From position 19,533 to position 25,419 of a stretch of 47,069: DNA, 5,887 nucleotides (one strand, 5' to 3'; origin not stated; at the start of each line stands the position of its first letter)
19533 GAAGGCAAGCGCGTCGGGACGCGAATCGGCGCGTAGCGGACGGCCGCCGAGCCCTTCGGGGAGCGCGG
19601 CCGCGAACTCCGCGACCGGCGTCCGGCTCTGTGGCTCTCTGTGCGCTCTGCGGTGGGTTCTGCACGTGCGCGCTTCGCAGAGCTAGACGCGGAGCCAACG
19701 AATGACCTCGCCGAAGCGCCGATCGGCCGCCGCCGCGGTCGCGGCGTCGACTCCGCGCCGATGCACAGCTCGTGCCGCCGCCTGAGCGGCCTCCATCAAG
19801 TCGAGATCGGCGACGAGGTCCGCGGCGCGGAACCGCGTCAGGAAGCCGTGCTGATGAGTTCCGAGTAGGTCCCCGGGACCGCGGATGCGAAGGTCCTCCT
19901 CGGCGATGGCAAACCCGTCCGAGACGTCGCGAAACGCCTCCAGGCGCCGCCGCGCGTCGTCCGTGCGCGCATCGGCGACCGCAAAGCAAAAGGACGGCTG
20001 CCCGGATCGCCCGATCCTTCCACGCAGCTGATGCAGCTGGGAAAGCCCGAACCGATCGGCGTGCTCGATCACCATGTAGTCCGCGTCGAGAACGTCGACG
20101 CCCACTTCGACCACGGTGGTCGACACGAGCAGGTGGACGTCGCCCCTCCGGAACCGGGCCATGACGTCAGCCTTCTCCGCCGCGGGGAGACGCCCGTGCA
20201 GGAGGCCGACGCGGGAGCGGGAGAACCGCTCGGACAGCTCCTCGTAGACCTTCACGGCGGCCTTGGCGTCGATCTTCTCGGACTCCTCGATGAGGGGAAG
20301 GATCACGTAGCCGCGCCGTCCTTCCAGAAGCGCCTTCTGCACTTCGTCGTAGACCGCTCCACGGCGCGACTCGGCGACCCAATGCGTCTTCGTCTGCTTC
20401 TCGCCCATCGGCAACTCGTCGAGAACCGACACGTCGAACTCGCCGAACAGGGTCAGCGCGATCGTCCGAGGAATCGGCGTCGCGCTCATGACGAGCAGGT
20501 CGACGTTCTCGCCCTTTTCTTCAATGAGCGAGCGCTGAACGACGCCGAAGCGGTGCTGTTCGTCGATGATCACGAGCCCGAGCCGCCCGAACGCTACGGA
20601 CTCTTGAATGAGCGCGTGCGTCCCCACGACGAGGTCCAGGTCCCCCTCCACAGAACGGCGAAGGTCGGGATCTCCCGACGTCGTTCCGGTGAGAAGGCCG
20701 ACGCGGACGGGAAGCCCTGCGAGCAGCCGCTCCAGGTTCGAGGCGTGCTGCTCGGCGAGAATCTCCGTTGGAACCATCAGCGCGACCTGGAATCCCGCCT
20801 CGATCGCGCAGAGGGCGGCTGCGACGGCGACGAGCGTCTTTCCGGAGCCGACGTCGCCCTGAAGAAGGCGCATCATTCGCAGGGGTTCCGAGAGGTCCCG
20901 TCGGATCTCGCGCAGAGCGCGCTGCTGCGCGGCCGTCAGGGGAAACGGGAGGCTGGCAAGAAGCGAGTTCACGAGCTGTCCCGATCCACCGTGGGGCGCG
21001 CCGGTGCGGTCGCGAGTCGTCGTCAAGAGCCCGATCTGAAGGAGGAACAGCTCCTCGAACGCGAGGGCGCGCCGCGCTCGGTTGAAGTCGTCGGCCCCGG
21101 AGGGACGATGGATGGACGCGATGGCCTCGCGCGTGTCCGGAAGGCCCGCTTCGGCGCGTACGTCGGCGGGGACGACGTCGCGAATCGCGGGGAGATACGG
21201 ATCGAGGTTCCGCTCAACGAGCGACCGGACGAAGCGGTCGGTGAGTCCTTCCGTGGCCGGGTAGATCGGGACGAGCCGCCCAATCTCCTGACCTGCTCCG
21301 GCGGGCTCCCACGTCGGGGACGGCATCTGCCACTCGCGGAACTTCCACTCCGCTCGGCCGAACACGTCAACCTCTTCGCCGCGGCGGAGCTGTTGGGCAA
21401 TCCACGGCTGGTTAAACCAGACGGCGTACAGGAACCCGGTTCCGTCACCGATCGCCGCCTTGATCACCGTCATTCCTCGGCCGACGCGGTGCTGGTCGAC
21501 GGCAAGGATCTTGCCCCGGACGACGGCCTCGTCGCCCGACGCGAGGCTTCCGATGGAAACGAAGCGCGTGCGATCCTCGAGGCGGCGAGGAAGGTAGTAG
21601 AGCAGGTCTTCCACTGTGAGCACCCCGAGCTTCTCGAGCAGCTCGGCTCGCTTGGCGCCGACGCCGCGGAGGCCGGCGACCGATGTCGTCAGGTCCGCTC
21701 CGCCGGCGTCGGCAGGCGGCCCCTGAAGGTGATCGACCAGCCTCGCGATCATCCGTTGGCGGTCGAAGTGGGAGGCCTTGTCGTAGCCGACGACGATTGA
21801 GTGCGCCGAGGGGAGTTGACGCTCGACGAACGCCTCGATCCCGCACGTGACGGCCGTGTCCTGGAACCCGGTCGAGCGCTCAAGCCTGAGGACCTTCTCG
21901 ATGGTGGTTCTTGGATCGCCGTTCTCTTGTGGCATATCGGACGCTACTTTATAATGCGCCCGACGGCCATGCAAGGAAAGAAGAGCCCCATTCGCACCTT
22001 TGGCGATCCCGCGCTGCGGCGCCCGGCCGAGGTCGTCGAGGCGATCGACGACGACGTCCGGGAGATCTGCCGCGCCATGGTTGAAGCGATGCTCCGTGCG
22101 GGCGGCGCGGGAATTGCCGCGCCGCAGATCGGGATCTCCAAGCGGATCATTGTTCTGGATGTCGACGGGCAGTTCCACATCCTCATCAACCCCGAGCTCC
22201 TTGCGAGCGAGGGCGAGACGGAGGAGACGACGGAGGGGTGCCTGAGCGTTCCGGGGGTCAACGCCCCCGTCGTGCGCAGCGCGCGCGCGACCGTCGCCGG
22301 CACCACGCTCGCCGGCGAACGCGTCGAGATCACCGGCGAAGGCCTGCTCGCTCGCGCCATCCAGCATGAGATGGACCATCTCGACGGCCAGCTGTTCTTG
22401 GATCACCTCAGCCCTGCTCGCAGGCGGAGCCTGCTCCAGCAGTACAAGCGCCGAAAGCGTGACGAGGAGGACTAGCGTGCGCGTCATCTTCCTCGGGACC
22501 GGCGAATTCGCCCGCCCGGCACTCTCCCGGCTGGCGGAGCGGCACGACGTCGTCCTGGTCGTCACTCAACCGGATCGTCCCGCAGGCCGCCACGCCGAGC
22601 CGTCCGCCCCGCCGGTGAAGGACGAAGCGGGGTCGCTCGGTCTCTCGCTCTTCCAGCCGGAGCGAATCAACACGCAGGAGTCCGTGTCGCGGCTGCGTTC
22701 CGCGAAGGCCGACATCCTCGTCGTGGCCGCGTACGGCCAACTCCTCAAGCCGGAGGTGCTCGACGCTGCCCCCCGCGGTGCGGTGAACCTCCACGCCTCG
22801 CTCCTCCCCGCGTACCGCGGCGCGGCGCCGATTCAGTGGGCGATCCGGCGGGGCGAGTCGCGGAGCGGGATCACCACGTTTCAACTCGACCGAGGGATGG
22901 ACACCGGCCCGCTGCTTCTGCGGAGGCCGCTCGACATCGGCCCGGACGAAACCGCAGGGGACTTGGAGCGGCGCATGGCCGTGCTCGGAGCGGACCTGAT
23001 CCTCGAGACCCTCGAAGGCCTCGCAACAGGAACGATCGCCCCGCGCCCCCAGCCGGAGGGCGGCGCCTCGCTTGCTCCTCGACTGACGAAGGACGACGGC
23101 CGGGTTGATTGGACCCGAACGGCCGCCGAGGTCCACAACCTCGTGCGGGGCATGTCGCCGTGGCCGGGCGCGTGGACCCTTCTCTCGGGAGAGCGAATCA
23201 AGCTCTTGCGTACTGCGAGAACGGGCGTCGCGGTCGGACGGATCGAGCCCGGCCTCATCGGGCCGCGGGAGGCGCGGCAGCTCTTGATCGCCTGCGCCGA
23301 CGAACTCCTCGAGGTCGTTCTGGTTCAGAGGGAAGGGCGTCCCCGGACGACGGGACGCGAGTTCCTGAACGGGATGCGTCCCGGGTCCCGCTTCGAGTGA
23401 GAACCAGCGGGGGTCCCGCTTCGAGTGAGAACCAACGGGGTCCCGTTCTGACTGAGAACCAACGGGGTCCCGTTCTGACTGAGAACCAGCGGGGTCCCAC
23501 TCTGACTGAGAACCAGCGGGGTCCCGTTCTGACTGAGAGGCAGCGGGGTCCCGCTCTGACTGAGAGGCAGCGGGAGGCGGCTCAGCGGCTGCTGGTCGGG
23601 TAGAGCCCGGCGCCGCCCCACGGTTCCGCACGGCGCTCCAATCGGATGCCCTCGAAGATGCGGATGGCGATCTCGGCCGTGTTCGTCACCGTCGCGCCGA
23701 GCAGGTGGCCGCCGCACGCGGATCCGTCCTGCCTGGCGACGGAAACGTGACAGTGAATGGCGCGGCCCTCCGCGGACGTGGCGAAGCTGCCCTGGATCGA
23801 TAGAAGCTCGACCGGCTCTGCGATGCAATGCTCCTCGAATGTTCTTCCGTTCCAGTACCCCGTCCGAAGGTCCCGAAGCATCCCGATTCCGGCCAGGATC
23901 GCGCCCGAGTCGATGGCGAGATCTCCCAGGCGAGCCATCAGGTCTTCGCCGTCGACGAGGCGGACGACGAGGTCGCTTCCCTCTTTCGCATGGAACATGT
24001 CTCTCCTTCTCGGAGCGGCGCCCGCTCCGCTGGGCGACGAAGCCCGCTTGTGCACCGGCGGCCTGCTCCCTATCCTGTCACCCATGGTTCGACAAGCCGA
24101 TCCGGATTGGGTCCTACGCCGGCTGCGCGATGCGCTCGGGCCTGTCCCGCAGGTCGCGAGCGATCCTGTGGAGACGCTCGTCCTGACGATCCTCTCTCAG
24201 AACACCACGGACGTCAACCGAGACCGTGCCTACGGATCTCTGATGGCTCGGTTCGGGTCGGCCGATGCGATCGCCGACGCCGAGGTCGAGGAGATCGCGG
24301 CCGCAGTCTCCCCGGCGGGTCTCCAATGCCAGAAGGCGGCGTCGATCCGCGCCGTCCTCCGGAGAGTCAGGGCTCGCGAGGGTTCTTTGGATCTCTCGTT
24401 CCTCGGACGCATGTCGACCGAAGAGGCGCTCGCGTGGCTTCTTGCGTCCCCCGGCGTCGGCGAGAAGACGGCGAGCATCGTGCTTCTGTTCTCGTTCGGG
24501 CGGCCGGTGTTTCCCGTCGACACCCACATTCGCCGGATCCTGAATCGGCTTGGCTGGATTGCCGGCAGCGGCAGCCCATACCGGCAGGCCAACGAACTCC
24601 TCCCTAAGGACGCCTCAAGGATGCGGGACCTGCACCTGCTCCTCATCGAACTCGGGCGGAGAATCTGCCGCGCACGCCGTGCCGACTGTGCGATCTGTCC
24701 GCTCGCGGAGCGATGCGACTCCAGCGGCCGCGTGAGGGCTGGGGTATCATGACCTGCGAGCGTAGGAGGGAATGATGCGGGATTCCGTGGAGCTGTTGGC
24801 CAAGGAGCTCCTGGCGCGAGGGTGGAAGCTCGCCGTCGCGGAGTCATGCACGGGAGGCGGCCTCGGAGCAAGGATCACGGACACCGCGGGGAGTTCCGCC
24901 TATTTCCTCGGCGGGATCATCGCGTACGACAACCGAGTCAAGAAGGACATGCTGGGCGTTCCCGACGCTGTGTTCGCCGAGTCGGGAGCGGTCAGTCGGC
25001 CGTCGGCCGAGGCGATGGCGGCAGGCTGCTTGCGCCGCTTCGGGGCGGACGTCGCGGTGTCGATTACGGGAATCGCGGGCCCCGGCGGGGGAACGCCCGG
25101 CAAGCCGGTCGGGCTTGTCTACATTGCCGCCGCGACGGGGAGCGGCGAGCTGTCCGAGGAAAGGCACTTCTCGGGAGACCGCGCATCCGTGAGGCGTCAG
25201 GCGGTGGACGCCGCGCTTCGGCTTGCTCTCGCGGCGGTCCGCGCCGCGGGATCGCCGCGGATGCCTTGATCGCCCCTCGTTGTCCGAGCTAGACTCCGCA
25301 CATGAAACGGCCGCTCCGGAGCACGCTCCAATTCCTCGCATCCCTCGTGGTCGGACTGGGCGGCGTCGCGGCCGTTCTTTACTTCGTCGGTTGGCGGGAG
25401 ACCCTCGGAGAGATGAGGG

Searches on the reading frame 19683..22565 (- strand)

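Call 10: search_protein_families(library=pfam, proteins=[window:19683-22565:-], max_evalue=0.001)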
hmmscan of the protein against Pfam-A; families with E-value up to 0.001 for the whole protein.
window:19683-22565:- (960 aa): 7 families
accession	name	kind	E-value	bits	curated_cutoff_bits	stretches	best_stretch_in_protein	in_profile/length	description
PF17191.10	RecG_wedge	-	6e-31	107.7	23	1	300-454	6-159/162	RecG wedge domain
PF00270.35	DEAD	-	6.1e-24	85.1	26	1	545-702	2-164/167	DEAD/DEAH box helicase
PF00271.37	Helicase_C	-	2.7e-16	60.2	23.5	1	767-855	30-110/110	Helicase conserved C-terminal domain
PF19833.4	RecG_dom3_C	-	9.7e-10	38.8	26.8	1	882-934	2-54/87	ATP-dependent DNA helicase RecG, domain 3, C-terminal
PF04851.21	ResIII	-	1.5e-09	38.5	22.5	1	542-697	3-162/164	Type III restriction enzyme, res subunit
PF22590.2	Cas3-like_C_2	-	8e-09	36.2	27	1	768-854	13-104/106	CRISPR-associated nuclease/helicase Cas3, C-terminal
PF01336.31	tRNA_anti-codon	-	6.7e-05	23.2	27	1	348-410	2-62/75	OB-fold nucleic acid binding domain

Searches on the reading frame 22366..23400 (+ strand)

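Call 10: search_protein_families(library=pfam, proteins=[window:22366-23400:+], max_evalue=0.001)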
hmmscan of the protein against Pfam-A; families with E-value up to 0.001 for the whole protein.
window:22366-23400:+ (344 aa): 2 families
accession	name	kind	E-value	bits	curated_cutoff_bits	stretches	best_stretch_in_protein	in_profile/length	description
PF00551.24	Formyl_trans_N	-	3.4e-39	134.9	26.1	1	39-215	2-180/181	Formyl transferase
PF02911.23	Formyl_trans_C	-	5.7e-25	87.9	21.1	1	239-337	1-99/100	Formyl transferase, C-terminal domain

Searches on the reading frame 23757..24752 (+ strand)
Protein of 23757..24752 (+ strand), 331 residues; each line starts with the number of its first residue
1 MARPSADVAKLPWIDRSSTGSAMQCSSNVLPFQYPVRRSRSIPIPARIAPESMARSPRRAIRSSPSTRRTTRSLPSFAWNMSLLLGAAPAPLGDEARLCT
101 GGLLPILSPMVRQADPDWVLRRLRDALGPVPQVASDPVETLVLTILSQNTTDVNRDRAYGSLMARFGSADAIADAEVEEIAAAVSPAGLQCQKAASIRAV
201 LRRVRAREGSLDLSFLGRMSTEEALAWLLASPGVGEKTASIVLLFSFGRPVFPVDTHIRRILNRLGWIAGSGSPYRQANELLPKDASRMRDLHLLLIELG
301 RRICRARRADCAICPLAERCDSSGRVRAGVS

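Call 9: search_protein_families(library=pfam, proteins=[window:23757-24752:+], max_evalue=0.001)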
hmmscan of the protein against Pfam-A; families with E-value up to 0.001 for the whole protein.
window:23757-24752:+ (331 aa): 1 family
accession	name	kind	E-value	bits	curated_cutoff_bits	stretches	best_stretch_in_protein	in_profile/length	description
PF00730.31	HhH-GPD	-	1.5e-16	61.1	26.2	1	143-278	2-98/108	HhH-GPD superfamily base excision DNA repair protein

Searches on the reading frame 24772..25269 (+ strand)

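Call 9: search_protein_families(library=pfam, proteins=[window:24772-25269:+], max_evalue=0.001)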
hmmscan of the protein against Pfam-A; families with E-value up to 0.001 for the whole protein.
window:24772-25269:+ (165 aa): 1 family
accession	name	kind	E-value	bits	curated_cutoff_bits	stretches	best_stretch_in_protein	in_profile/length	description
PF02464.23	CinA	-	5.2e-55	185.8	23.5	1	7-153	6-152/155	Competence-damaged protein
